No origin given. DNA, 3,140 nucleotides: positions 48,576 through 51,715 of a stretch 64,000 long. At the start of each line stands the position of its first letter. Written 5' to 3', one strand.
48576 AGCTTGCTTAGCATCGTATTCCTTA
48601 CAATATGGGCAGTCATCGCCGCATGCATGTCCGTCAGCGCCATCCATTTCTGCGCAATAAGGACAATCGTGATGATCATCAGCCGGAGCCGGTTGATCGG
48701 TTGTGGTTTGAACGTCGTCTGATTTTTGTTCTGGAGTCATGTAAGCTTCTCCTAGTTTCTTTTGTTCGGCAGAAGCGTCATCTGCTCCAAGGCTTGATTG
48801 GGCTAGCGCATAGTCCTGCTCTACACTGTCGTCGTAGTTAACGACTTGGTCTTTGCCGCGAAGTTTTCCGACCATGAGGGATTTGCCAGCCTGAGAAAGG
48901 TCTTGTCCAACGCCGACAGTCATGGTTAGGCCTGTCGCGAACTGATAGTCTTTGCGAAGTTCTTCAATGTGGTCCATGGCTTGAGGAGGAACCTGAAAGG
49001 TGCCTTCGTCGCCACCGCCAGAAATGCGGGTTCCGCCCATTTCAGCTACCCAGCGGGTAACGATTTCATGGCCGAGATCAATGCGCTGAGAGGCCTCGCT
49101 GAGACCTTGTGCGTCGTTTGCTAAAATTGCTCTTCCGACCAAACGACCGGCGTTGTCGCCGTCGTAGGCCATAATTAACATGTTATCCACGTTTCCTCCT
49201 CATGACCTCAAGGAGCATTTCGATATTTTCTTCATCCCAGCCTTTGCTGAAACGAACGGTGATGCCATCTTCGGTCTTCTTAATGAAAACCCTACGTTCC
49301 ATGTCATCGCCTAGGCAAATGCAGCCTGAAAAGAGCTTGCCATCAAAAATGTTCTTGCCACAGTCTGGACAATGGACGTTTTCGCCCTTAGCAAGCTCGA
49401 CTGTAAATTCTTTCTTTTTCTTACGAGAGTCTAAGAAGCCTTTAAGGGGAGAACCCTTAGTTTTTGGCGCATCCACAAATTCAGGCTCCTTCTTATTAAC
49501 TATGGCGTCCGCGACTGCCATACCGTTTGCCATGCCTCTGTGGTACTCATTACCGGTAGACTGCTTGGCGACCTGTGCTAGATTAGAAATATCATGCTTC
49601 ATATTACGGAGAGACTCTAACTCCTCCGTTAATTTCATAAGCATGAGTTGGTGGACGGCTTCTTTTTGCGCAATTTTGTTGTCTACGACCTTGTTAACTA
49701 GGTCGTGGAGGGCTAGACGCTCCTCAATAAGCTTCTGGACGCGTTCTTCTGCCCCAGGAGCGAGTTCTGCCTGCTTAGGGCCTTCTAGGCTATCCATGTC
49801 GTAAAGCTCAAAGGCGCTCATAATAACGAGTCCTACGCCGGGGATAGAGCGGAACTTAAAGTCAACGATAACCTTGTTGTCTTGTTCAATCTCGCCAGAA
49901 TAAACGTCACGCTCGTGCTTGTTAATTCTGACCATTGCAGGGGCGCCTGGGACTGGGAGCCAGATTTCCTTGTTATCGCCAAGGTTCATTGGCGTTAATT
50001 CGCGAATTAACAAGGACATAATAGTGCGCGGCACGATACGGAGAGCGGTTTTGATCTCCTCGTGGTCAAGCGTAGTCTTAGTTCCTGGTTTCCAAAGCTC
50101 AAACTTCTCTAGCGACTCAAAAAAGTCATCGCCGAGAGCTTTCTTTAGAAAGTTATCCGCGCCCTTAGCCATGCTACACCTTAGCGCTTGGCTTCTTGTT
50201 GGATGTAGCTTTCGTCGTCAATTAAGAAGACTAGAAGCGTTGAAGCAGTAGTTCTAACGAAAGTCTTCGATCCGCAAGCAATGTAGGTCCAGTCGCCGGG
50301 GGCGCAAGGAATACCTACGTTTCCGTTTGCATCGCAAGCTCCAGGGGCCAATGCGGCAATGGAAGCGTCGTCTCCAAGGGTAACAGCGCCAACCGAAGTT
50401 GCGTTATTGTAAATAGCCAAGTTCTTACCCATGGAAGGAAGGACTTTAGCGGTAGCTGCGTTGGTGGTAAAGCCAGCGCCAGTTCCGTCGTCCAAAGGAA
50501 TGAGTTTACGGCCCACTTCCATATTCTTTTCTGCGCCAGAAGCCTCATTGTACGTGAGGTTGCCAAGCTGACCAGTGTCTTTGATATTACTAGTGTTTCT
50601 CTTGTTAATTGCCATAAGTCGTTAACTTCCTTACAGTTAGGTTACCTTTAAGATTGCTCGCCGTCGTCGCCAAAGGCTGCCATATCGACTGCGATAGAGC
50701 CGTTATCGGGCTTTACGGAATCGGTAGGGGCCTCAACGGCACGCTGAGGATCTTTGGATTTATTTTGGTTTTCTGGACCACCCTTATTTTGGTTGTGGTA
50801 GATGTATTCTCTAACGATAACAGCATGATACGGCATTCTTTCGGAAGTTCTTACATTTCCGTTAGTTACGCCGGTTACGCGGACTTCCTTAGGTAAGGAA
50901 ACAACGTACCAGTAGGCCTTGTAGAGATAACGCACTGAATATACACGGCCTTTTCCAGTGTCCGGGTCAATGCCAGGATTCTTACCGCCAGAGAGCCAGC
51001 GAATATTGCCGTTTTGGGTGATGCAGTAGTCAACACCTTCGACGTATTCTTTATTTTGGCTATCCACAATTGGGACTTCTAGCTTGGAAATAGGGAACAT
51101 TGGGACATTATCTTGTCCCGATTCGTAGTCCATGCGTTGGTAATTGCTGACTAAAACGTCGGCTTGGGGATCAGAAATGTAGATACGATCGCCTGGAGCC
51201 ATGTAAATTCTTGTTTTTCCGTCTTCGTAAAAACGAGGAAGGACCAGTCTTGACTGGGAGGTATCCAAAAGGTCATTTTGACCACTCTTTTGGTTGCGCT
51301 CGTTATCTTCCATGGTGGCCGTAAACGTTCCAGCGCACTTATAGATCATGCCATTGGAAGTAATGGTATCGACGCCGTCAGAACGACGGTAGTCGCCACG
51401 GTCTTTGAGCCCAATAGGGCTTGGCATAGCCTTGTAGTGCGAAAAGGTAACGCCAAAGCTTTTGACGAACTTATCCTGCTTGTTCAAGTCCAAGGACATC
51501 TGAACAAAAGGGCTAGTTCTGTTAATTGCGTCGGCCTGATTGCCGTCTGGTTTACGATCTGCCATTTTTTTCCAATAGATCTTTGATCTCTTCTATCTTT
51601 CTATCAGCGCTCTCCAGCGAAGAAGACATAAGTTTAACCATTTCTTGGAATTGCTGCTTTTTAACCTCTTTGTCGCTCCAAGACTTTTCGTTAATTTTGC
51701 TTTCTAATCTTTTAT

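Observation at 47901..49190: Acidic structural-module protein with a minimal palm-cyclase-like motif (DxD ... GGDE) and four CPxC zinc-knuckle repeats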

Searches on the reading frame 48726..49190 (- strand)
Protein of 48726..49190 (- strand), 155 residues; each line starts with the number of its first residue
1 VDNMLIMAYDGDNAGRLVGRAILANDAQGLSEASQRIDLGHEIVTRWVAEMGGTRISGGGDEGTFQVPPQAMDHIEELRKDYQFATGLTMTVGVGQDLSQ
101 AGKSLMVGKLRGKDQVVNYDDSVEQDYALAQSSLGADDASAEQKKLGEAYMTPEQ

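Call 28: search_solved_structures(query=window:48815-49190:-, max_evalue=10, show_alignments=3)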
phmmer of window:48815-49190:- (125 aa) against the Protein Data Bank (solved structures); distinct sequences matched with E-value up to 10: 5.
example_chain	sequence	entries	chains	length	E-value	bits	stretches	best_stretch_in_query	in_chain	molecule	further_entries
9nwn_B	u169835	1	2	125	1.8e-05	27.9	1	7-124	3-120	MCpol domain-containing protein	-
9mnr_A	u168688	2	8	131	3.4e-05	27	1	5-121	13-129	Panoptes OptS minimal CRISPR polymerase (mCpol)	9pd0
8fjf_A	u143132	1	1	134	0.019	18.2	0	56-86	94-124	H10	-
7s5m_A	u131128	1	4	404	0.19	15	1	22-102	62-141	8-amino-7-oxononanoate synthase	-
3wy7_A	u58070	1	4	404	0.2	14.9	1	22-102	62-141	8-amino-7-oxononanoate synthase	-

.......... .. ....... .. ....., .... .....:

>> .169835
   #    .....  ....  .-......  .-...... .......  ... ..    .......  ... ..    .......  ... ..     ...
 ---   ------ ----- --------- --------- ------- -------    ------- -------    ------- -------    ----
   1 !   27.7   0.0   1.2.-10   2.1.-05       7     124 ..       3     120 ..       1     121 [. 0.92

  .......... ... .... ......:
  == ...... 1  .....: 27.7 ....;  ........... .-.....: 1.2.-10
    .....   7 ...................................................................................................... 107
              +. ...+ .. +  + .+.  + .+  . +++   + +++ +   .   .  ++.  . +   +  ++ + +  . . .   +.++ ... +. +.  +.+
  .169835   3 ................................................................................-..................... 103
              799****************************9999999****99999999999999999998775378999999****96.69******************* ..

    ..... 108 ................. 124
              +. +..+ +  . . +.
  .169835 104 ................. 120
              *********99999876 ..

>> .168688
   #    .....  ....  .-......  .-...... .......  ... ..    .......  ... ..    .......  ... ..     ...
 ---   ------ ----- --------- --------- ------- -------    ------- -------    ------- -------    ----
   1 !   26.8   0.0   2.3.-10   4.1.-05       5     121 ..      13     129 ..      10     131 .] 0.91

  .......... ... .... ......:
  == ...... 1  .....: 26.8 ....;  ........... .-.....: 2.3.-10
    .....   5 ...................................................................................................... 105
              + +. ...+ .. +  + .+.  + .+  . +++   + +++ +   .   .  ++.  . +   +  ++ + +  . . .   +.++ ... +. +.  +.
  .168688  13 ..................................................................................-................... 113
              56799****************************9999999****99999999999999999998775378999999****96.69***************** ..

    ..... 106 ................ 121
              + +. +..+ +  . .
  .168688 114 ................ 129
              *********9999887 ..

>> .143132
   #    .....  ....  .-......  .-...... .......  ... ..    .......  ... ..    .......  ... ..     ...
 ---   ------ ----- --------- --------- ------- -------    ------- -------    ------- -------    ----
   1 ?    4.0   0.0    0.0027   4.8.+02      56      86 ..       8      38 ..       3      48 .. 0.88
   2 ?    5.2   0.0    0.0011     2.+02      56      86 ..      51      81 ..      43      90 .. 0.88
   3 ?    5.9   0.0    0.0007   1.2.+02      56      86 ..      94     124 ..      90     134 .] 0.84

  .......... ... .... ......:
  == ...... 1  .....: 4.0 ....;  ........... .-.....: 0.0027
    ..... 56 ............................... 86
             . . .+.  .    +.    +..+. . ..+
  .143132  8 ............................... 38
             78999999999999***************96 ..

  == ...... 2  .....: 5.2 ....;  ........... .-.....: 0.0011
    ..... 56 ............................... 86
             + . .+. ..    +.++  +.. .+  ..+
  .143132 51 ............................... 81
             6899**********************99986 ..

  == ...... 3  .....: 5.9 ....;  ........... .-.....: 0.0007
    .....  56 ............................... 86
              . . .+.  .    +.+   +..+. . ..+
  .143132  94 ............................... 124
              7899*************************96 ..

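Call 88: search_protein_representatives(protein=window:48726-49190:-)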
Query: 155 residues. Proteins with E-value up to 0.001 (for the whole library): 775; up to 1e-10: 570; up to 1e-30: 68. The best 150 are listed.
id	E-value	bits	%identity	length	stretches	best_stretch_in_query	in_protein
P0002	7.1e-84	295.2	90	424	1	1-155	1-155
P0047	6.9e-58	211.0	67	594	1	1-154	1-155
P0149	5.3e-56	204.9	77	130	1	4-127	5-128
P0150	2.9e-55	202.5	65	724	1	2-154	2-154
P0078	8.5e-55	200.9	63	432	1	1-154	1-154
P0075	2.2e-54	199.6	64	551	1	3-152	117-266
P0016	9.6e-54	197.5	67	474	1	1-154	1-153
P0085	1.5e-53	196.9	64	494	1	4-154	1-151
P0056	2.7e-53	196.1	64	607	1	4-154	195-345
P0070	9.3e-53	194.3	61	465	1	3-154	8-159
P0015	1.1e-52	194.0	59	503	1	3-155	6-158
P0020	2.4e-52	193.0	62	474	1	1-154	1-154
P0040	6.8e-52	191.5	65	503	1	7-152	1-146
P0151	9.3e-52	191.1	62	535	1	3-152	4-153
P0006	1.5e-51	190.4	61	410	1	1-152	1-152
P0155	5.2e-49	182.2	60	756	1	4-152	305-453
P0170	3.2e-36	140.7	48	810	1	3-152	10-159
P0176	9.0e-34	132.8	46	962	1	1-151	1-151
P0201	1.8e-29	118.8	39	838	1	4-151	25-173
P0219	4.0e-27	111.2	44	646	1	4-150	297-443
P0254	4.8e-25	104.5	44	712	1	5-151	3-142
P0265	9.1e-25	103.6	40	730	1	4-151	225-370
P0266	9.7e-25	103.5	42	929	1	6-151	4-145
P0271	1.1e-24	103.3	41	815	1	7-153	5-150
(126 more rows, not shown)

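Call 105: search_protein_families(library=pfam, proteins=[P0155, P0176, P0170, P0201, P0266, P0271, P0265, P0254, P0219], max_evalue=0.001)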
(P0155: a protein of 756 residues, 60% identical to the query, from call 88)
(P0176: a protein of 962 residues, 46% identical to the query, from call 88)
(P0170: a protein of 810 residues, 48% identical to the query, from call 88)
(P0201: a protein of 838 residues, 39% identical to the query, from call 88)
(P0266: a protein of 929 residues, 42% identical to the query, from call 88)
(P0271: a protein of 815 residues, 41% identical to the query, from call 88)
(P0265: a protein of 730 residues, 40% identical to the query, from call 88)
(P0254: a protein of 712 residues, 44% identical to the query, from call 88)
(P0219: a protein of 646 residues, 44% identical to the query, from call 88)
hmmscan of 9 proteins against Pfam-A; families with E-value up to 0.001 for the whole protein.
P0155 (756 aa): 1 family
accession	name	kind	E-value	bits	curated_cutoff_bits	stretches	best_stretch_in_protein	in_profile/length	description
PF18182.6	mCpol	-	2.2e-11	44.6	26.4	1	307-419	1-113/114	minimal CRISPR polymerase domain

P0176 (962 aa): 1 family
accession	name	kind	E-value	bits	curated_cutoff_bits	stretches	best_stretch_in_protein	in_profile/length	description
PF18182.6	mCpol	-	3.2e-12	47.3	26.4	1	6-119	1-114/114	minimal CRISPR polymerase domain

P0170 (810 aa): 2 families
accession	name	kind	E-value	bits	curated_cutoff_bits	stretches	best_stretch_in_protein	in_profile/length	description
PF18182.6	mCpol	-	2.3e-13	50.9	26.4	1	14-126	2-114/114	minimal CRISPR polymerase domain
PF22335.1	Cas10-Cmr2_palm2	-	0.00017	22.2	27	1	13-102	4-100/133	Cas10/Cmr2, second palm domain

P0201 (838 aa): 1 family
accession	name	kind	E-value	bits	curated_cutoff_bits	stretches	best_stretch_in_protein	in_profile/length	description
PF18182.6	mCpol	-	1.2e-09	39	26.4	1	27-140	1-114/114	minimal CRISPR polymerase domain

P0266 (929 aa): 3 families
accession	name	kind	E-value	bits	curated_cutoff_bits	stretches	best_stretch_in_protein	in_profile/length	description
PF18182.6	mCpol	-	1.1e-13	52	26.4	1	4-117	1-114/114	minimal CRISPR polymerase domain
PF22335.1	Cas10-Cmr2_palm2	-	0.00048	20.7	27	0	6-95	6-102/133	Cas10/Cmr2, second palm domain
PF00583.31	Acetyltransf_1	-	0.00069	20.3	20.7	0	709-775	35-96/116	Acetyltransferase (GNAT) family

P0271 (815 aa): 1 family
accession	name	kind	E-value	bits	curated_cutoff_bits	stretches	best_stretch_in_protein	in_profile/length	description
PF18182.6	mCpol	-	8.1e-18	65.3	26.4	1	4-116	1-113/114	minimal CRISPR polymerase domain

P0265 (730 aa): 2 families
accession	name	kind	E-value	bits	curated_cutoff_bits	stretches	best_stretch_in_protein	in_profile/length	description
PF18182.6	mCpol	-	1.1e-16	61.7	26.4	1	227-339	1-113/114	minimal CRISPR polymerase domain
PF22335.1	Cas10-Cmr2_palm2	-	5.7e-05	23.7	27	1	228-321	5-103/133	Cas10/Cmr2, second palm domain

P0254 (712 aa): 2 families
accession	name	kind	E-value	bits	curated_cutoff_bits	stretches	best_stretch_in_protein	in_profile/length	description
PF18182.6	mCpol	-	1.3e-13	51.7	26.4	1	4-117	1-114/114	minimal CRISPR polymerase domain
PF00583.31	Acetyltransf_1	-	6.8e-05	23.6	20.7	1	529-612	31-113/116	Acetyltransferase (GNAT) family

P0219 (646 aa): 2 families
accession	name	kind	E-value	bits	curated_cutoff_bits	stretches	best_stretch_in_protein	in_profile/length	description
PF18182.6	mCpol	-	5.7e-16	59.4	26.4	1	299-413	1-114/114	minimal CRISPR polymerase domain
PF22335.1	Cas10-Cmr2_palm2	-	5.6e-06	26.9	27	1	300-394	5-103/133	Cas10/Cmr2, second palm domain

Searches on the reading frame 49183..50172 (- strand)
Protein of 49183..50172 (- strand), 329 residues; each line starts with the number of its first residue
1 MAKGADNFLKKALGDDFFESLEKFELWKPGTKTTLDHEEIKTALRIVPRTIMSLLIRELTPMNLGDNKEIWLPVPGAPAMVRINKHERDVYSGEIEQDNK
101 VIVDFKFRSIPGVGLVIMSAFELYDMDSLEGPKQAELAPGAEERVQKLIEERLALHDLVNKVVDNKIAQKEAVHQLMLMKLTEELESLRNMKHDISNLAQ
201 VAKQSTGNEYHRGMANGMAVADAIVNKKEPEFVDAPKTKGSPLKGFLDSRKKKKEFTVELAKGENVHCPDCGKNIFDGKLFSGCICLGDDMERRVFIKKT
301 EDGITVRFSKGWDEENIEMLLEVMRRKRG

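Call 12: search_protein_families(library=phrogs, proteins=[window:49183-50172:-], max_evalue=0.001)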
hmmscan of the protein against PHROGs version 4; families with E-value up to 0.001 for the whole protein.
window:49183-50172:- (329 aa): 0 families

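Call 13: search_protein_families(library=pfam, proteins=[window:49183-50172:-], max_evalue=0.01)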
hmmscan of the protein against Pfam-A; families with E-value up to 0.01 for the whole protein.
window:49183-50172:- (329 aa): 0 families

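Call 69: search_protein_families(library=phrogs, proteins=[window:49183-50172:-], max_evalue=1)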
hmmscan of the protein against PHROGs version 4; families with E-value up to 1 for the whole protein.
window:49183-50172:- (329 aa): 1 family
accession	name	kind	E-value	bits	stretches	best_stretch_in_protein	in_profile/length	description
phrog_33465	-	unknown function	0.55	11.2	0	267-277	36-46/50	-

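Call 81: search_solved_structures(query=window:49183-50172:-, max_evalue=1)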
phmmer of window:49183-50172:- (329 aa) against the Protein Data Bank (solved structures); distinct sequences matched with E-value up to 1: 2.
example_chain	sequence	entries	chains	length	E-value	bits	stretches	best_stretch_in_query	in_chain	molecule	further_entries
5ht7_A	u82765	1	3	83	0.096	15.3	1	84-141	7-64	Uncharacterized protein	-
7aih_Av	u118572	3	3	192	0.75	12.4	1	52-103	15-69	mL88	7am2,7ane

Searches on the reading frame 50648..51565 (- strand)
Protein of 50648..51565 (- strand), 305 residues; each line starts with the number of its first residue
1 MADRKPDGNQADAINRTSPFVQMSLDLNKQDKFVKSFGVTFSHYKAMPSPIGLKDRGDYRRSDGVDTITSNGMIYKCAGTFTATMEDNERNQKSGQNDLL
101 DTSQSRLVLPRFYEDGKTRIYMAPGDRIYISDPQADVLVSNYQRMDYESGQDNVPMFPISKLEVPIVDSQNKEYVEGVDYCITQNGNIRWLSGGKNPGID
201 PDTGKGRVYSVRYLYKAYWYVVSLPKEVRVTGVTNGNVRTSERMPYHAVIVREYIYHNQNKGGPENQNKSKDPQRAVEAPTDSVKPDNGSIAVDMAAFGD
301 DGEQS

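Call 12: search_protein_families(library=phrogs, proteins=[window:50648-51565:-], max_evalue=0.001)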
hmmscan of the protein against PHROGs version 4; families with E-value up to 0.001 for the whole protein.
window:50648-51565:- (305 aa): 2 families
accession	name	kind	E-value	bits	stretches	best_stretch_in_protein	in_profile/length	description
phrog_1004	-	head and packaging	5.6e-07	30.2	1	22-277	15-250/263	virion structural protein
phrog_877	-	unknown function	7e-07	28.3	1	141-219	285-357/1141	-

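Call 13: search_protein_families(library=pfam, proteins=[window:50648-51565:-], max_evalue=0.01)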
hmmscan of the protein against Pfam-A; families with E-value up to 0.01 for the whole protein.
window:50648-51565:- (305 aa): 0 families

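Call 82: search_solved_structures(query=window:50648-51565:-, max_evalue=1)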
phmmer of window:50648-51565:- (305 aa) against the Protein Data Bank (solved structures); distinct sequences matched with E-value up to 1: 0.
